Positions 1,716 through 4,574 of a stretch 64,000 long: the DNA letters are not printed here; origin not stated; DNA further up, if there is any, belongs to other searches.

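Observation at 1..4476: SOS-regulated dnaE2 (ImuC) split by a 1.6-kb insertion bounded by 10/11-bp direct repeats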

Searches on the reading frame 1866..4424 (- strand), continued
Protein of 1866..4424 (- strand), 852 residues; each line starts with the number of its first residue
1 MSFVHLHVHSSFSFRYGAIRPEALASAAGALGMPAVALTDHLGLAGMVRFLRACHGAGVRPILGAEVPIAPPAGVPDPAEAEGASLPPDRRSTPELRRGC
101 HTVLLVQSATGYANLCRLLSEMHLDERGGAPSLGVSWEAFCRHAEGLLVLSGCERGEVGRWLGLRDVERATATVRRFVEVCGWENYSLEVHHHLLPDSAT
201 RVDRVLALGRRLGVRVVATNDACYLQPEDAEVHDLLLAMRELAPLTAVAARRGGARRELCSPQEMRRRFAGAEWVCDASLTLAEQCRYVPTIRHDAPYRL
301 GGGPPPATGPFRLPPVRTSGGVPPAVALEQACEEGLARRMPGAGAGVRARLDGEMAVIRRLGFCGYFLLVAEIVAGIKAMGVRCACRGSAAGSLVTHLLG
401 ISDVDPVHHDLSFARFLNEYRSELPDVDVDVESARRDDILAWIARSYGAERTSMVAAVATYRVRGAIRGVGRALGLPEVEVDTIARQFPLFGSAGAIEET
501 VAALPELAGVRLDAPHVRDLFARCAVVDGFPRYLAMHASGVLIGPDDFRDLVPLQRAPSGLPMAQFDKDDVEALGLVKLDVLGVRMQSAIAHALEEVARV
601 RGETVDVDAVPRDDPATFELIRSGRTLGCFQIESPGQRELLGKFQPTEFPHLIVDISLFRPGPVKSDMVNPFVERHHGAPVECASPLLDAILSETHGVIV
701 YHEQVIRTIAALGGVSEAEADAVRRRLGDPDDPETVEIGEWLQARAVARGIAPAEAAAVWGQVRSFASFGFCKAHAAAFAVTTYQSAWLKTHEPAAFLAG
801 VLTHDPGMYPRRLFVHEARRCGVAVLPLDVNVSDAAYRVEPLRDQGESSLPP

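Call 23: search_protein_families(library=ncbifam, proteins=[window:1866-4424:-, L001:14218-15114:+, L001:15111-16322:+], max_evalue=0.001)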
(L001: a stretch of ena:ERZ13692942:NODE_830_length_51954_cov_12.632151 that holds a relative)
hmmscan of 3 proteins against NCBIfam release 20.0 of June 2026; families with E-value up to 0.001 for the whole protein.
window:1866-4424:- (852 aa): 14 families
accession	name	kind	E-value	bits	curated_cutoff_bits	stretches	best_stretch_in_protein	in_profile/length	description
NF004226.0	PRK05673.1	equivalog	4.1e-193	644.2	1002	1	1-839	4-818/1146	DNA polymerase III subunit alpha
TIGR00594.1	polc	superfamily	3.7e-178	594.7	434.35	1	3-839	1-816/1022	DNA polymerase III subunit alpha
NF004225.0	PRK05672.1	subfamily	7.5e-173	577.1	939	1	2-845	5-811/1047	error-prone DNA polymerase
NF005298.0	PRK06826.1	equivalog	8.2e-169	563.6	1260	1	1-840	3-818/1151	DNA polymerase III subunit alpha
NF005377.0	PRK06920.1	equivalog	8.2e-125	417.9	1806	1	1-840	1-796/1108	DNA polymerase III subunit alpha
NF005617.0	PRK07374.1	equivalog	2.9e-123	413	1653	1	1-837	1-826/1170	DNA polymerase III subunit alpha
NF005516.0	PRK07135.1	equivalog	3.1e-99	333.5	1084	2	346-835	252-743/974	DNA polymerase III DnaE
NF007079.0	PRK09532.1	equivalog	1.9e-98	330.8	1525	1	1-771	1-776/876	DNA polymerase III subunit alpha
NF005582.0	PRK07279.1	equivalog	2.1e-95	320.7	1279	1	326-803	240-712/1033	DNA polymerase III subunit alpha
NF004550.0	PRK05898.1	equivalog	1.1e-82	278.7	1182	1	328-839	231-743/971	DNA polymerase III subunit alpha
NF001688.0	PRK00448.1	equivalog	1.5e-26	92.3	873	1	97-244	612-762/1445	PolC-type DNA polymerase III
TIGR01405.1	polC_Gram_pos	equivalog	1.6e-22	79.1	1043.45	1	98-241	379-525/1211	DNA polymerase III subunit alpha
NF005616.0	PRK07373.1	equivalog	4.4e-07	28.8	646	1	766-837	33-105/449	DNA polymerase III subunit alpha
NF041577.1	nside_bi_sphtase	equivalog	1.2e-05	24.6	400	1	2-69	2-67/276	3',5'-nucleoside bisphosphate phosphatase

L001:14218-15114:+ (298 aa): 10 families
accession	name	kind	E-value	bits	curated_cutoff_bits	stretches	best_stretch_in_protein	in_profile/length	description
NF004225.0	PRK05672.1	subfamily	2e-31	108.9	939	1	12-271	812-1033/1047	error-prone DNA polymerase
NF004226.0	PRK05673.1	equivalog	2.2e-29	102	1002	1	14-271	823-1063/1146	DNA polymerase III subunit alpha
NF005298.0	PRK06826.1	equivalog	6.1e-22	77.2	1260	1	14-251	821-1055/1151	DNA polymerase III subunit alpha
TIGR00594.1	polc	superfamily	5e-19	67.9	434.35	1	14-227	820-1022/1022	DNA polymerase III subunit alpha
NF005616.0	PRK07373.1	equivalog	9.4e-18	64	646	1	10-251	107-344/449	DNA polymerase III subunit alpha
NF005617.0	PRK07374.1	equivalog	2.4e-12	45.6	1653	1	14-242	832-1055/1170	DNA polymerase III subunit alpha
NF005582.0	PRK07279.1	equivalog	3.5e-10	38.6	1279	1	139-251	840-948/1033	DNA polymerase III subunit alpha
NF005377.0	PRK06920.1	equivalog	7.9e-10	37.2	1806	1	15-250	800-1006/1108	DNA polymerase III subunit alpha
NF001688.0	PRK00448.1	equivalog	9.3e-07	26.8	873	1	17-71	1381-1435/1445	PolC-type DNA polymerase III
TIGR01405.1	polC_Gram_pos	equivalog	0.00013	19.8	1043.45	1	17-71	1148-1202/1211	DNA polymerase III subunit alpha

L001:15111-16322:+ (403 aa): 10 families
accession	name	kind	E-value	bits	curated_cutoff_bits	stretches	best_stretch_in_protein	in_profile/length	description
NF003015.0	PRK03858.1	subfamily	1.6e-117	392.9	367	1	6-396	6-390/399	DNA polymerase IV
NF002882.0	PRK03348.1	equivalog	1.8e-112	376.5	389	1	8-348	6-347/461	DNA polymerase IV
NF002677.0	PRK02406.1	equivalog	2.3e-105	352.6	256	1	9-345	8-343/357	DNA polymerase IV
NF002751.0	PRK02794.1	equivalog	1.4e-98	330.5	371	1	9-391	40-417/425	DNA polymerase IV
NF002848.0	PRK03103.1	subfamily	5.8e-92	308.3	381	1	8-392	5-392/410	DNA polymerase IV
NF010731.0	PRK14133.1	equivalog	2.5e-87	293.4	362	1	8-359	4-347/352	DNA polymerase IV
NF002492.0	PRK01810.1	equivalog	5.5e-82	275.7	399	1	9-389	12-392/412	DNA polymerase IV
NF002883.0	PRK03352.1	equivalog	5.5e-76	256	330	1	9-342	7-339/347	DNA polymerase IV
NF002292.0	PRK01216.1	equivalog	6e-41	140.6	339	1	9-347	3-341/351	DNA polymerase IV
NF002955.0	PRK03609.1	subfamily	2.8e-29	102.3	431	1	12-383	5-386/422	translesion error-prone DNA polymerase V subunit UmuC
